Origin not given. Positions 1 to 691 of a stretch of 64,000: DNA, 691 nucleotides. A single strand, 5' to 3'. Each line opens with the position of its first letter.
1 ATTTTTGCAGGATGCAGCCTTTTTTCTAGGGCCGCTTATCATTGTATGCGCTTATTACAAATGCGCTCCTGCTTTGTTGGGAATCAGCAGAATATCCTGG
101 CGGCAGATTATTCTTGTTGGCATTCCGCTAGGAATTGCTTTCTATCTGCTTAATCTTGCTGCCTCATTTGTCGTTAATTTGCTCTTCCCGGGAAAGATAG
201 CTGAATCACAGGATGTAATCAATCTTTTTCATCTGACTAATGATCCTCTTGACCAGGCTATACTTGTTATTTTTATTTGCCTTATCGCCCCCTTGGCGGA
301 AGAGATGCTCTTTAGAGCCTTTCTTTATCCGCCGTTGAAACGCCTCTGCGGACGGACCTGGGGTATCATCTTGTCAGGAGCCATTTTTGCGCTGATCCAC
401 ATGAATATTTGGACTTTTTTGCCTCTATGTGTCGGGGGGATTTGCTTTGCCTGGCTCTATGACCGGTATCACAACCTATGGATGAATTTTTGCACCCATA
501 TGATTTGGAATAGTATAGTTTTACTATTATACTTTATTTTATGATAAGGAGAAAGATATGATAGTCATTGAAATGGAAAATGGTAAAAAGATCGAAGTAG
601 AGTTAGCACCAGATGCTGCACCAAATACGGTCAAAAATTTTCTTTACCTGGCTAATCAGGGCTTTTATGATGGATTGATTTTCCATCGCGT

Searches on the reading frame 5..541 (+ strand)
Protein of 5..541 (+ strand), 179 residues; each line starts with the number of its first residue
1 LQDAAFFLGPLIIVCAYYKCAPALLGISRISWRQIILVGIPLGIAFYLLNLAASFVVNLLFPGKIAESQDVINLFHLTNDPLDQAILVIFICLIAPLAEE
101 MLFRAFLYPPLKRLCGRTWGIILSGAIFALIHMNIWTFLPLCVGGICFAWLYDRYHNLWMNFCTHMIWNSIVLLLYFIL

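Call 85: search_protein_families(library=ncbifam, alignment_id=A8, max_evalue=1e-10)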
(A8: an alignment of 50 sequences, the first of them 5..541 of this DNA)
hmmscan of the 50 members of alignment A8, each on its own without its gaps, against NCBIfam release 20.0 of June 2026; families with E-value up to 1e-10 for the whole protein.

A. member 1, window:5-541:+ (179 aa): 3 families
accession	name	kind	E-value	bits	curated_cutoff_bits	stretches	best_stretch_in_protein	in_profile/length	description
NF041647.1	ABC_perm_CPBP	equivalog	3.8e-20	72.2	435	1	4-176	461-634/636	ABC transporter permease subunit/CPBP intramembrane protease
NF046050.1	CPBP_fam_MroQ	equivalog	9.8e-12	44.8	270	1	29-178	75-226/243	intramembrane glutamic endopeptidase MroQ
NF033192.3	CPBP_JDVT_MrtJ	equivalog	7.2e-11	42.7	75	0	89-174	2-97/98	JDVT-CTERM system glutamic-type intramembrane protease MrtJ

B. families by the number of members that match (of 50 scanned): 394 families (the first 25 are shown)
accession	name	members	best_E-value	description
TIGR02937.1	sigma70-ECF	3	5.1e-35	sigma-70 family RNA polymerase sigma factor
TIGR01372.1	soxA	2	4.3e-44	sarcosine oxidase subunit alpha family protein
NF004113.0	PRK05602.1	2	4.9e-39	RNA polymerase sigma factor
NF009172.0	PRK12519.1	2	3.2e-30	RNA polymerase sigma factor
TIGR02985.1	Sig70_bacteroi1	2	7.6e-30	RNA polymerase sigma-70 factor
NF058625.1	sigma_PG0214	2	6e-27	GFO_1088 family ECF-type sigma factor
TIGR02989.1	Sig-70_gvs1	2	2e-23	RNA polymerase sigma-70 factor, Rhodopirellula/Verrucomicrobium family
NF009167.0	PRK12514.1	2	1.3e-20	RNA polymerase sigma factor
NF009168.0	PRK12515.1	2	2.9e-20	RNA polymerase sigma factor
NF007227.0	PRK09645.1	2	6.8e-18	sigma-70 family RNA polymerase sigma factor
NF009189.0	PRK12537.1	2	3.8e-16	RNA polymerase sigma factor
TIGR00392.1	ileS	1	0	isoleucine--tRNA ligase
TIGR00344.1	alaS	1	0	alanine--tRNA ligase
TIGR00580.2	mfd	1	0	transcription-repair coupling factor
NF040702.1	ileS_w_GNAT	1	4.2e-294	isoleucine--tRNA ligase, N-acetyltransferase domain-containing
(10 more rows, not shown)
